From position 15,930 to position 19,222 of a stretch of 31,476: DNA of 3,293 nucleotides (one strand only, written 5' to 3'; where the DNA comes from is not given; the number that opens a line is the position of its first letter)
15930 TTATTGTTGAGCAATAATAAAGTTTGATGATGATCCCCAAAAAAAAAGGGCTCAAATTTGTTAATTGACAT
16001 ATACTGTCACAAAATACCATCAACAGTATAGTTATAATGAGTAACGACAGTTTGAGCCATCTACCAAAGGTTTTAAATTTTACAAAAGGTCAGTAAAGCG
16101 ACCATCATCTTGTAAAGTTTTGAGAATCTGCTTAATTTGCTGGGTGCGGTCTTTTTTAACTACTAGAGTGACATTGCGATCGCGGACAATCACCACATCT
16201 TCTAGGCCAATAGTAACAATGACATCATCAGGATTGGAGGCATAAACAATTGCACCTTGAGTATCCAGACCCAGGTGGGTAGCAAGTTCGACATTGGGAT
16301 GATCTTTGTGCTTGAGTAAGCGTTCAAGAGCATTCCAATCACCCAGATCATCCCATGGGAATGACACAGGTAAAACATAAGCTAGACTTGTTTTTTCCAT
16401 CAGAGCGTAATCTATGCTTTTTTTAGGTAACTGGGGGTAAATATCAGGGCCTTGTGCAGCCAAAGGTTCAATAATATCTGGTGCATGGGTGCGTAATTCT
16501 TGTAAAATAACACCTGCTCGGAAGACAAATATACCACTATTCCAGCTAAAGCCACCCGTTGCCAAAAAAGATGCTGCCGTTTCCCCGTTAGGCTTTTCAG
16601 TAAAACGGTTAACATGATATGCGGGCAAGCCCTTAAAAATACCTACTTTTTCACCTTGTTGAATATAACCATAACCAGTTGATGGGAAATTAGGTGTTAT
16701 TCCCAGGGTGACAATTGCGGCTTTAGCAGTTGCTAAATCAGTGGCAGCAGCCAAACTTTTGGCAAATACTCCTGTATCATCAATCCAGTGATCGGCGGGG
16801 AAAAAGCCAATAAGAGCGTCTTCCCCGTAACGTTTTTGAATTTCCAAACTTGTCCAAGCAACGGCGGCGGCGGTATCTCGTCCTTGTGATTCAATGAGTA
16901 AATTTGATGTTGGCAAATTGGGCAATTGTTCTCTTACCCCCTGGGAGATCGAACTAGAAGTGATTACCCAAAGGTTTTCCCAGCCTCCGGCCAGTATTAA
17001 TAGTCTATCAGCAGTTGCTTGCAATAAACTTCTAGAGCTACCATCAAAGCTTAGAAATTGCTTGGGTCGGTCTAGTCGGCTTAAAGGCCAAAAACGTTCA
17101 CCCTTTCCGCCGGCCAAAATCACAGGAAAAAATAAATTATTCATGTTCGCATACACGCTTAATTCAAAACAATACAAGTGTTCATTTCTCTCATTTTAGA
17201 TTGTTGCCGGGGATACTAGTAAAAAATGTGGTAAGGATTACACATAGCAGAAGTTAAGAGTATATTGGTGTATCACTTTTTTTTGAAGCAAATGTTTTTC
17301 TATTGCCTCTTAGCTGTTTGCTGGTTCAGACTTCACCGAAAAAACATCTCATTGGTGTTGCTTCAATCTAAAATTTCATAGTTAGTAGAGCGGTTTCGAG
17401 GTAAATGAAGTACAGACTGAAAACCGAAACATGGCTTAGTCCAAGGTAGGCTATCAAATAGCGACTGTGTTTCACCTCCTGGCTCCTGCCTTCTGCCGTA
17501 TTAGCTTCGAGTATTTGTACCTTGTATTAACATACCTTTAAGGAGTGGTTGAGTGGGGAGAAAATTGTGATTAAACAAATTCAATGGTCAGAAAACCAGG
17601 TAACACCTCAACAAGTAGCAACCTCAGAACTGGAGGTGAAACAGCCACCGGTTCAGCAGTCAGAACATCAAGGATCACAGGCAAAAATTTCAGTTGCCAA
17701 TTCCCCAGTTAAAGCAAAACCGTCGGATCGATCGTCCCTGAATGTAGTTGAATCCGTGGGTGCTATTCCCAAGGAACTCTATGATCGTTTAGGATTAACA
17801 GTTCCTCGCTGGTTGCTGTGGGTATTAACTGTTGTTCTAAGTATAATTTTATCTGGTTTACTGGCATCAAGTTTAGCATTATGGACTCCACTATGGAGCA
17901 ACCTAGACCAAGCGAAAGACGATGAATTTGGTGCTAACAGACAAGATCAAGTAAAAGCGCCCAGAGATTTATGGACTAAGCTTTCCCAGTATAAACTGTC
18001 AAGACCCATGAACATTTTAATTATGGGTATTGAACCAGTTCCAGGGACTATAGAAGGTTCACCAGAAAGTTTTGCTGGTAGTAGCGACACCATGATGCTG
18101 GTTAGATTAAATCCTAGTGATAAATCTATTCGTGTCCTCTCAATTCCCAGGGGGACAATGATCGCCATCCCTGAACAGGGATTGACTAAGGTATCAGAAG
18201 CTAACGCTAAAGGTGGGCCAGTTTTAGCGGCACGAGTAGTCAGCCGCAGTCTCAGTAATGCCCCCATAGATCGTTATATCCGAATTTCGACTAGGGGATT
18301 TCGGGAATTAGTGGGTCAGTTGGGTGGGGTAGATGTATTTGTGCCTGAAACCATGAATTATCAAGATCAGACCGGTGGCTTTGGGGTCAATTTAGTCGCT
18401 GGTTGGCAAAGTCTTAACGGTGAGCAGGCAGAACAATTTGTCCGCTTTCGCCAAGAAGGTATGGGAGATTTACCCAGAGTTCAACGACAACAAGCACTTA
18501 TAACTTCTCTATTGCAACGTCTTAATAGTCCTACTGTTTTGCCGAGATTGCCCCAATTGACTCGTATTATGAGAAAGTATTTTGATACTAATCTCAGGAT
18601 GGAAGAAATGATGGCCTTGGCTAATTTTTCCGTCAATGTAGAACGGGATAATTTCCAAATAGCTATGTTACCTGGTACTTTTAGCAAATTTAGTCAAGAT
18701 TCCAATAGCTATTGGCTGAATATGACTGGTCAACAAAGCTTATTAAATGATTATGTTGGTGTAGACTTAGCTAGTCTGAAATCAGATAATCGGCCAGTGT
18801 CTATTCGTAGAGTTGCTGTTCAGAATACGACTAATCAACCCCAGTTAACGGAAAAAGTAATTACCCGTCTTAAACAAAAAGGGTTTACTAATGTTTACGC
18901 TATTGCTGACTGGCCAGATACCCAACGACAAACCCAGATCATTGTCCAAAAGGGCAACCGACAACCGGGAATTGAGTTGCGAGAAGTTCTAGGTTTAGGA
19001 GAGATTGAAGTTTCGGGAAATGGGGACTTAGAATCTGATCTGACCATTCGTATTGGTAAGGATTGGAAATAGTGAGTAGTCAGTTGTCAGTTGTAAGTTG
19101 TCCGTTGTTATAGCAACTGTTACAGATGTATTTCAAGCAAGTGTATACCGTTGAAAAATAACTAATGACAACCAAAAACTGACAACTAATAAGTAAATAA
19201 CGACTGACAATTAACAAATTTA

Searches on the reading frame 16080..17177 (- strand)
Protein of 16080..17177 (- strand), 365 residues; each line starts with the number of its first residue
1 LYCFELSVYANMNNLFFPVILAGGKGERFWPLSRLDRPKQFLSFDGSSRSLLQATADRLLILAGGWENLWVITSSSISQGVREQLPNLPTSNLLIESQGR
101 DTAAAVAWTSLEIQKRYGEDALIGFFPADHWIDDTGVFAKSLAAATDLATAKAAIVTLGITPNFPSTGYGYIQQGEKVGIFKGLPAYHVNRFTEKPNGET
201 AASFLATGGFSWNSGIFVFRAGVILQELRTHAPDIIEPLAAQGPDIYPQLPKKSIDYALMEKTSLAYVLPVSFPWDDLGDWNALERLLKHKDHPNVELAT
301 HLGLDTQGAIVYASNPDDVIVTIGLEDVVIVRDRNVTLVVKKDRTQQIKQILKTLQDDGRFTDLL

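Call 91: search_protein_families(library=pfam, proteins=[window:16080-17177:-], max_evalue=0.00001)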
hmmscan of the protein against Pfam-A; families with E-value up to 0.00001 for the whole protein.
window:16080-17177:- (365 aa): 2 families
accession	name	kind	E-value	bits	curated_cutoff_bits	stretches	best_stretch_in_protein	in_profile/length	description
PF00483.29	NTP_transferase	-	9.6e-41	140.4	21.2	1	18-287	2-238/245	Nucleotidyl transferase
PF22640.1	ManC_GMP_beta-helix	-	4.1e-14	52.7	27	1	301-355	3-55/55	MannoseP isomerase/GMP-like beta-helix domain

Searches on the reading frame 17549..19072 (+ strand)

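Call 91: search_protein_families(library=pfam, proteins=[window:17549-19072:+], max_evalue=0.00001)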
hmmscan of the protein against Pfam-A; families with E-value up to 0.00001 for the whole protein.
window:17549-19072:+ (507 aa): 2 families
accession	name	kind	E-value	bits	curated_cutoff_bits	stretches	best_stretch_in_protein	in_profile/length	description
PF03816.19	LytR_cpsA_psr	-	2.8e-39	135.1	24.6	1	179-326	2-149/150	LytR_cpsA_psr family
PF13399.11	LytR_C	-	1.6e-15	58.2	22.2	1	421-506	3-86/86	LytR cell envelope-related transcriptional attenuator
